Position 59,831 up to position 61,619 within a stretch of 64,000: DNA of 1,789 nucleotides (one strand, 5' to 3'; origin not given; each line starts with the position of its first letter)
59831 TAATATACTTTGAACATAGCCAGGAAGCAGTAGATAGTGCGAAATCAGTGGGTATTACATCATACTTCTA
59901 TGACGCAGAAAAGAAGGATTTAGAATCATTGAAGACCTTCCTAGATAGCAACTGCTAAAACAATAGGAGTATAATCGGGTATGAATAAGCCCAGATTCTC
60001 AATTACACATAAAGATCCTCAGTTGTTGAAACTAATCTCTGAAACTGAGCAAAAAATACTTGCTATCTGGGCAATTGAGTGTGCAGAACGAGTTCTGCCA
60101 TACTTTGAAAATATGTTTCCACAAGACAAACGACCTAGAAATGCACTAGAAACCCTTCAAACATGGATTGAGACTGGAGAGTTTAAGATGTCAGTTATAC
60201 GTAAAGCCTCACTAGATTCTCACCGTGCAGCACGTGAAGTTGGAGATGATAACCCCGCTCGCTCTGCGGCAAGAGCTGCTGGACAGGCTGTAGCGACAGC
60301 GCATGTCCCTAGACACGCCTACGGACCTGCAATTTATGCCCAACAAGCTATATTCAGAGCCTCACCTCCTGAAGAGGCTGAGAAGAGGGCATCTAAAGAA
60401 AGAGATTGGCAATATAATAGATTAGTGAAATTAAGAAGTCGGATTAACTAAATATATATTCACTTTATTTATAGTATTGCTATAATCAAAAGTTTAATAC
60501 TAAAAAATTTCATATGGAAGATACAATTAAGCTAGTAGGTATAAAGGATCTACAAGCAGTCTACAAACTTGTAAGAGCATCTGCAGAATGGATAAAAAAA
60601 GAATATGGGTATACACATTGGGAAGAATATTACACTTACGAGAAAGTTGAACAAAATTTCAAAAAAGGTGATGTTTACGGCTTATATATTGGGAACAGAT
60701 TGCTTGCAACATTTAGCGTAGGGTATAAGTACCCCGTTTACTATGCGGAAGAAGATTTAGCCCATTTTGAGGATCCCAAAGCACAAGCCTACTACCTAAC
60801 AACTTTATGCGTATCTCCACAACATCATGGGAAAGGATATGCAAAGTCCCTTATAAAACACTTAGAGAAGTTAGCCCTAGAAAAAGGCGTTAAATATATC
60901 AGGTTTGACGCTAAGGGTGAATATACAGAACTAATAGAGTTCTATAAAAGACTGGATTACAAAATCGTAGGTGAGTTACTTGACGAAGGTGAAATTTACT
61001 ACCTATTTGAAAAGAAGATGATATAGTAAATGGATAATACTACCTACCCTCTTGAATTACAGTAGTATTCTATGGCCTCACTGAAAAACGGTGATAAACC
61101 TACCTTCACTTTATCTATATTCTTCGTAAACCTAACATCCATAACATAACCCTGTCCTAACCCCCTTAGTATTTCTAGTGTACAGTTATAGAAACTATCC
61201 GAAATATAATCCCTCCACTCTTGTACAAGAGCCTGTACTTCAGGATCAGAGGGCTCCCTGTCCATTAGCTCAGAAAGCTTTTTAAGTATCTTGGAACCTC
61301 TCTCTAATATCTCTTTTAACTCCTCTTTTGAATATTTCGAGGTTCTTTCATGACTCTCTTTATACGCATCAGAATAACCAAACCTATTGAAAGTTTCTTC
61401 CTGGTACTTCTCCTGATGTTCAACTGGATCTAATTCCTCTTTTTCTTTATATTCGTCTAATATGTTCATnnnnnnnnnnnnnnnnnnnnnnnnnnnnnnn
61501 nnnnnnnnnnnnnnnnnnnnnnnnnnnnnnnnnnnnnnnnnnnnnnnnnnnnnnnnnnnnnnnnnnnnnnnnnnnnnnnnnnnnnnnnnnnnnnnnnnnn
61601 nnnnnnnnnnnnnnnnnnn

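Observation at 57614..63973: Accessory island of small detox/modification genes downstream of tRNA-Asn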

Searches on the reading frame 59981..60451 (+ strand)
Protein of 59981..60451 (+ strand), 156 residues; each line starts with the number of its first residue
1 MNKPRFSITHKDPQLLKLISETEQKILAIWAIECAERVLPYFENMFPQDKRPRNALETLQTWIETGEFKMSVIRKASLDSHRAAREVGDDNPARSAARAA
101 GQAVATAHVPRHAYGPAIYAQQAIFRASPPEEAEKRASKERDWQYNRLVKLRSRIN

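Call 4: search_protein_families(library=pfam, proteins=[window:59981-60451:+], max_evalue=0.01)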
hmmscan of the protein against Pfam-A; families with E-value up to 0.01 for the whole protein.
window:59981-60451:+ (156 aa): 2 families
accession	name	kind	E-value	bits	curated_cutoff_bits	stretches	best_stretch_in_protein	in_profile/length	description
PF21805.3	Imm5_like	-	6.8e-41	139.6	25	1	18-149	2-127/129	Imm-5 like putative immunity protein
PF14423.12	Imm5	-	8.5e-05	23.2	25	1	25-108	36-118/186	Immunity protein Imm5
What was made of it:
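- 59981..60451 (+): Imm5-like orphan 'immunity' protein, probably acquired across phyla. Imm5_like 140 bits (call 4).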

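Call 15: find_encoding_contigs(protein=window:59981-60451:+, flank=10000, max_places=8)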
Protein window:59981-60451:+ (156 aa): 1 contig read that carries it; 1 place shown.
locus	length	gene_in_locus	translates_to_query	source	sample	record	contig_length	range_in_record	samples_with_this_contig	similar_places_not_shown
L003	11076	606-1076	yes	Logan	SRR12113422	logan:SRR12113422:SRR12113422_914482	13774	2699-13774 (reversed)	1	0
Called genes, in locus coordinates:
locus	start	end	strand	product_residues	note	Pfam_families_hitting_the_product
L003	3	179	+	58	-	?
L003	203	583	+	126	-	-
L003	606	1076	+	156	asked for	PF21805:Imm5_like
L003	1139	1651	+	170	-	PF00583:Acetyltransf_1, PF13673:Acetyltransf_10 (weak), PF13508:Acetyltransf_7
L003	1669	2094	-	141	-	PF07739:TipAS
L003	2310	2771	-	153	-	PF18931:DUF5680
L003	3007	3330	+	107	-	PF01035:DNA_binding_1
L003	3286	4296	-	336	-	PF01757:Acyl_transf_3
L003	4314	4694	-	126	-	PF07883:Cupin_2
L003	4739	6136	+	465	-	-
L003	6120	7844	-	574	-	PF09587:PGA_cap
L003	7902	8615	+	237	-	PF02475:TRM5-TYW2_MTfase (faint), PF05050:Methyltransf_21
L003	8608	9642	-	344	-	PF01933:CofD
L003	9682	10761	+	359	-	PF03706:LPG_synthase_TM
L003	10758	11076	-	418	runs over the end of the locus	PF00817:IMS, PF11799:IMS_C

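Call 53: search_protein_families(library=ncbifam, proteins=[window:59981-60451:+], max_evalue=0.001)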
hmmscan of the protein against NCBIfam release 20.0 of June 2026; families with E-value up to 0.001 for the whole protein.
window:59981-60451:+ (156 aa): 0 families

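Call 54: search_protein_families(library=padloc, proteins=[window:59981-60451:+], max_evalue=0.001)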
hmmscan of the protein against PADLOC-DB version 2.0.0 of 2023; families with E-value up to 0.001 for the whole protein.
window:59981-60451:+ (156 aa): 0 families

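Call 55: find_homologous_proteins(query=window:59981-60451:+, max_evalue=0.00001)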
Query window:59981-60451:+ (156 aa): 5224 proteins with E <= 0.00001 among 5452 candidates; the best 120 are listed.
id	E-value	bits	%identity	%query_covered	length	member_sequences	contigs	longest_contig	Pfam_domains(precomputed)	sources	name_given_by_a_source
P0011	8.1e-98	342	100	100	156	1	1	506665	PF21805.4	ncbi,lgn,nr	ncbi:hypothetical protein HYV12_02700 [Candidatus Dojkabacteria bacterium]|nr:hypothetical protein [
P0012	8.1e-72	258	75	97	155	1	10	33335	PF21805.4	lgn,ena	-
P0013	1.5e-71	257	75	97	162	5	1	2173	PF14423.13,PF21805.4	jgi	jgi:hypothetical protein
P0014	2.0e-71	257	74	97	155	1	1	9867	PF21805.4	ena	-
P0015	1.8e-70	253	74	97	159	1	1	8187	PF14423.13,PF21805.4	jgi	jgi:hypothetical protein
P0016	3.7e-70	252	74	97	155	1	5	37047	PF21805.4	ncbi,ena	-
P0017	5.2e-70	252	74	97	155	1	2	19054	PF21805.4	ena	-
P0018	7.3e-70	251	72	99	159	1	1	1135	PF21805.4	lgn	-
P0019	1.6e-69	250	72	99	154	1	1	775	PF21805.4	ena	-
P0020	3.4e-69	249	74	97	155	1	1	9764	PF21805.4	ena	-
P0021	4.3e-69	249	74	98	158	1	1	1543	PF21805.4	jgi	jgi:hypothetical protein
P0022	7.0e-69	248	74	97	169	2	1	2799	PF21805.4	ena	-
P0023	1.1e-68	248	70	97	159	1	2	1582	PF21805.4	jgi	jgi:hypothetical protein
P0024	1.6e-68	247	72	97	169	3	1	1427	PF21805.4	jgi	jgi:hypothetical protein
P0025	1.7e-68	247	72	97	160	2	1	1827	PF21805.4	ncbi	-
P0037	2.3e-67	243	72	97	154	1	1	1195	PF21805.4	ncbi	-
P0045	5.1e-67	242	72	96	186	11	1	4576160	PF21805.4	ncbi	-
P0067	2.3e-66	240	68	97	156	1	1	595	PF21805.4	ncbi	-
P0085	5.5e-66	239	68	97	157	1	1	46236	PF21805.4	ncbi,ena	-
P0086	6.2e-66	239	68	97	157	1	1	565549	PF21805.4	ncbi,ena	-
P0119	2.3e-65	237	69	99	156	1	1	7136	PF21805.4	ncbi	-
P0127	3.4e-65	236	68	99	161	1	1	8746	PF21805.4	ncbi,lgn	-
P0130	4.0e-65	236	73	96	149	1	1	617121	PF21805.4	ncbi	-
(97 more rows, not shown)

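Call 56: list_cluster_members(proteins=[P0016, P0025, P0037, P0045, P0067, P0085, P0086, P0119, P0127, P0130])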
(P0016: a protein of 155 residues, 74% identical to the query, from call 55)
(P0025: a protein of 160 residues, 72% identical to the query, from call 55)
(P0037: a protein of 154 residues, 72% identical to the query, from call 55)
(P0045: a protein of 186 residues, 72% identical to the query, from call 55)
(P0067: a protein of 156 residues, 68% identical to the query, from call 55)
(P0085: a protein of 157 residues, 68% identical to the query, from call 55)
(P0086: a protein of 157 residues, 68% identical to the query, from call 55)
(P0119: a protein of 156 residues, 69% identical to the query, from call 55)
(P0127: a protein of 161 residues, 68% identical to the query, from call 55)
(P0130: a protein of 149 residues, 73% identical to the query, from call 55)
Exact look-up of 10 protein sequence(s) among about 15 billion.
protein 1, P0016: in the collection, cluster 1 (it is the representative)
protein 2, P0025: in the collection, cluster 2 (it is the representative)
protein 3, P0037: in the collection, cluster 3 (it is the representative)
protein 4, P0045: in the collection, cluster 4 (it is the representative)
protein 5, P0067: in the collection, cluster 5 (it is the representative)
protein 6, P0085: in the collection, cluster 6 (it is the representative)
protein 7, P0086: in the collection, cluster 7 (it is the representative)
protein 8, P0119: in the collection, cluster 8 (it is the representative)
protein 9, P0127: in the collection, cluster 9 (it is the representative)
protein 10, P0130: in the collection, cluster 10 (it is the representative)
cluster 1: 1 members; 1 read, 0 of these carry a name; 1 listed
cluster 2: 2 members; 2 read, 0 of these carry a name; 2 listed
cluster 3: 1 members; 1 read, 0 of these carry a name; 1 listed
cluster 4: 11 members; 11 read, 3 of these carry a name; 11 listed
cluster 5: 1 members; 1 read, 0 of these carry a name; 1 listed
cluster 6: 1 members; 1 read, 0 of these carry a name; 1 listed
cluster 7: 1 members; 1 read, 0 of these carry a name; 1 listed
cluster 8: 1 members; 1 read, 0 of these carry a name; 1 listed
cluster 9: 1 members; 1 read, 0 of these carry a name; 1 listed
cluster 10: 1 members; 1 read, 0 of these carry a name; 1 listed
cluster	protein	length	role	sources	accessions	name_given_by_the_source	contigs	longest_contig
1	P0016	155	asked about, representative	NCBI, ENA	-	-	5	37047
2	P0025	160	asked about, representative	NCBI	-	-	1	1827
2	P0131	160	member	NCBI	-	-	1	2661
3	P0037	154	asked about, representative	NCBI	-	-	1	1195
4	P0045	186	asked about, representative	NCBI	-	-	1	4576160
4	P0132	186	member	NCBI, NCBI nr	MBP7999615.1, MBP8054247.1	MAG: hypothetical protein KA314_00300 [Chloroflexi bacterium] | hypothetical protein [Chloroflexota bacterium]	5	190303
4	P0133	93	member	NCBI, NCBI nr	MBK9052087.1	MAG: hypothetical protein IPL78_14610 [Chloroflexi bacterium] | hypothetical protein [Chloroflexota bacterium]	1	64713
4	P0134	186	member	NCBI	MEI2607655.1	MAG: putative immunity protein [Candidatus Promineifilaceae bacterium]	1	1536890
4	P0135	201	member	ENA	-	-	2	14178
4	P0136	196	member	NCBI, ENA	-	-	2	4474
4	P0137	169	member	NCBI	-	-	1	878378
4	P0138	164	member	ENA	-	-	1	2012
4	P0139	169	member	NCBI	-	-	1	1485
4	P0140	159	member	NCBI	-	-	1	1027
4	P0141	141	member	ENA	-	-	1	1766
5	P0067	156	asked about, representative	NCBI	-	-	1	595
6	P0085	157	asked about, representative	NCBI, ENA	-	-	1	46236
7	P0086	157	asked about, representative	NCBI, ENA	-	-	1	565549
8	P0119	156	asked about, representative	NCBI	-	-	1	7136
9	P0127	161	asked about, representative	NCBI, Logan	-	-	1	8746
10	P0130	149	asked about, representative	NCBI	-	-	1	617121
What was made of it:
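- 59981..60451 (+): More than 5,000 homologues at 70-75% identity, including Chloroflexota and contigs up to 4.6 Mb (calls 55, 56).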

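Call 57: find_encoding_contigs(protein=P0012, flank=8000, max_places=4)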
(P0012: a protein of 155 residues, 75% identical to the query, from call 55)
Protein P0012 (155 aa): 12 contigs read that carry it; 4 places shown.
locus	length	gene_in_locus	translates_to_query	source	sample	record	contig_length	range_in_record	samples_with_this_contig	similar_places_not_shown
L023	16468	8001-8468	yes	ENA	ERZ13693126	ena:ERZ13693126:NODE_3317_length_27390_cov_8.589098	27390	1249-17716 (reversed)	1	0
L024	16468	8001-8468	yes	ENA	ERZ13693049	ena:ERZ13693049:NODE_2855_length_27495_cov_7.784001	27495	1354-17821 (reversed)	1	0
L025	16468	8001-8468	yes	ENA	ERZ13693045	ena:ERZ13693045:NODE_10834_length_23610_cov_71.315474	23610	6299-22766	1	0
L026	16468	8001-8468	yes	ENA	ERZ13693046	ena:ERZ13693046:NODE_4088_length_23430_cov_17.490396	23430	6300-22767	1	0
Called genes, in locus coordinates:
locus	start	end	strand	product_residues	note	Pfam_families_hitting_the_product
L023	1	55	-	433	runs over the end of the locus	PF01551:Peptidase_M23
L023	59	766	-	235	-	PF20582:UPF0758_N, PF04002:RadC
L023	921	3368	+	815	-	PF13428:TPR_14 (faint), PF00515:TPR_1 (faint), PF07719:TPR_2 (faint), PF09976:TPR_21 (faint), PF13174:TPR_6 (faint), PF13424:TPR_12 (faint), PF13432:TPR_16, PF01464:SLT, +2 more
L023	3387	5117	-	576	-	PF00496:SBP_bac_5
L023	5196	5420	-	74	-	PF03840:SecG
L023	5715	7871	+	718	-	PF04851:ResIII, PF00270:DEAD (faint), PF17757:UvrB_inter, PF27431:UvrB_3rd, PF00271:Helicase_C, PF12344:UvrB, PF02151:UVR (weak)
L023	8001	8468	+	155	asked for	PF21805:Imm5_like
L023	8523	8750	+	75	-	-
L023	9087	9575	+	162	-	PF04073:tRNA_edit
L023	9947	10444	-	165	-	PF02464:CinA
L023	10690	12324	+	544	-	PF27096:UvrC_M, PF02151:UVR, PF22920:UvrC_RNaseH, PF08459:UvrC_RNaseH_dom, PF00633:HHH (faint), PF14520:HHH_5, PF12826:HHH_2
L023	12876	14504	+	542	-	PF13687:DUF4153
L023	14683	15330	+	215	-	PF04542:Sigma70_r2, PF08281:Sigma70_r4_2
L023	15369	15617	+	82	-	-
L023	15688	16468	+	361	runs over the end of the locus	-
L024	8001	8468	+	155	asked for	PF21805:Imm5_like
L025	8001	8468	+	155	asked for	PF21805:Imm5_like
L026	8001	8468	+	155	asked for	PF21805:Imm5_like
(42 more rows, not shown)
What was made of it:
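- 59981..60451 (+): The closest one sits between uvrB and uvrC in an unrelated genome (call 57).
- On Chromosomal gene-flux hotspot / region of genomic plasticity: Imm5-like is 70-75% identical to proteins of other phyla (calls 55-57).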

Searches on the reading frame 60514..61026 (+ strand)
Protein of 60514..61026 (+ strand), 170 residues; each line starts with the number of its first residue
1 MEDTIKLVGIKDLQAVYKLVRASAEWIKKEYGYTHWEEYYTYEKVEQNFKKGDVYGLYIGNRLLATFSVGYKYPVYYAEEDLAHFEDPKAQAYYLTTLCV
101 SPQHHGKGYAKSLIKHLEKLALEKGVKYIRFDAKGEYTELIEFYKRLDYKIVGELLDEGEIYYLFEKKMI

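Call 4: search_protein_families(library=pfam, proteins=[window:60514-61026:+], max_evalue=0.01)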
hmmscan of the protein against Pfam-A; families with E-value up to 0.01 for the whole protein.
window:60514-61026:+ (170 aa): 7 families
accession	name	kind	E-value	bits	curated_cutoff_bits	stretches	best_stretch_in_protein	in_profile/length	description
PF00583.31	Acetyltransf_1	-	9e-11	42.5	20.7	1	28-149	9-116/116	Acetyltransferase (GNAT) family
PF13508.13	Acetyltransf_7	-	9e-09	36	27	1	90-150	28-83/84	Acetyltransferase (GNAT) domain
PF13673.13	Acetyltransf_10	-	4.1e-08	33.7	23.6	1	71-155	31-113/128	Acetyltransferase (GNAT) domain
PF13527.13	Acetyltransf_9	-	5.8e-05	23.5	25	1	9-150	6-125/127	Acetyltransferase (GNAT) domain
PF08445.16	FR47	-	0.00074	19.9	22.1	1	94-150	23-78/86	FR47-like protein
PF14542.12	Acetyltransf_CG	-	0.0032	18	30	1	83-127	15-59/80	GCN5-related N-acetyl-transferase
PF09562.16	RE_LlaMI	-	0.0035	17.3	25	1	106-164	175-232/266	LlaMI restriction endonuclease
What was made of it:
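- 60514..61026 (+): GNAT acetyltransferase 2, variable content. Acetyltransf_1 42.5 bits (call 4).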

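Call 53: search_protein_families(library=ncbifam, proteins=[window:60514-61026:+], max_evalue=0.001)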
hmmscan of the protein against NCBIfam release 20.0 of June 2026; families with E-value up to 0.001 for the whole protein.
window:60514-61026:+ (170 aa): 7 families
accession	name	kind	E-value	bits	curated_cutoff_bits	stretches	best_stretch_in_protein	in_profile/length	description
NF002959.0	PRK03624.1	equivalog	1.1e-07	31.6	124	1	96-150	76-130/147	GNAT family acetyltransferase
TIGR01575.1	rimI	equivalog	4.6e-06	26.8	86.4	1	92-153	55-116/132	ribosomal protein S18-alanine N-acetyltransferase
TIGR03827.1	GNAT_ablB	equivalog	0.00019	21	205.1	1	87-166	178-257/266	putative beta-lysine N-acetyltransferase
NF010241.0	PRK13688.1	equivalog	0.00025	20.8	194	1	47-162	41-142/159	N-acetyltransferase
NF033083.0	AAC_3_I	equivalog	0.00027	21.2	200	1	82-148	68-133/145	AAC(3)-I family aminoglycoside N-acetyltransferase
NF043067.1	AAC_6p_group_E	equivalog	0.00096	19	140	0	93-150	71-128/140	aminoglycoside 6'-N-acetyltransferase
NF000487.1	stat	exception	0.00098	18.7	420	0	92-153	104-165/189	streptothricin N-acetyltransferase STAT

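Call 54: search_protein_families(library=padloc, proteins=[window:60514-61026:+], max_evalue=0.001)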
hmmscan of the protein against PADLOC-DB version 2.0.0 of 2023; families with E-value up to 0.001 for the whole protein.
window:60514-61026:+ (170 aa): 0 families

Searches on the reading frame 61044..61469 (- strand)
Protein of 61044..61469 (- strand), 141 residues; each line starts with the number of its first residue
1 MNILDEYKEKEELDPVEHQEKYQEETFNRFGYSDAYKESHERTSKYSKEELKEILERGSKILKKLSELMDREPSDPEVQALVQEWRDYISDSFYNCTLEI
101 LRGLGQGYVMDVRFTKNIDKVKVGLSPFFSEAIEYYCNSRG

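Call 4: search_protein_families(library=pfam, proteins=[window:61044-61469:-], max_evalue=0.01)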
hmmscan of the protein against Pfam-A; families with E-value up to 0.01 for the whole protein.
window:61044-61469:- (141 aa): 2 families
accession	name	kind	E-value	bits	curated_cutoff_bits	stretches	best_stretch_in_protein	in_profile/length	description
PF07739.18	TipAS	-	5e-34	117.7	23.8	1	22-136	1-117/117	TipAS antibiotic-recognition domain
PF24618.1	LTN1_E3_ligase_5th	-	0.0052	16.9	27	1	57-106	117-166/185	Listerin HEAT repeat region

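Call 53: search_protein_families(library=ncbifam, proteins=[window:61044-61469:-], max_evalue=0.001)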
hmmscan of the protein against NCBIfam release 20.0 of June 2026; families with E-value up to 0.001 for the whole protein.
window:61044-61469:- (141 aa): 0 families

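Call 54: search_protein_families(library=padloc, proteins=[window:61044-61469:-], max_evalue=0.001)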
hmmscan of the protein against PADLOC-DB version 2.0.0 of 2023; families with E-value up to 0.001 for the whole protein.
window:61044-61469:- (141 aa): 0 families
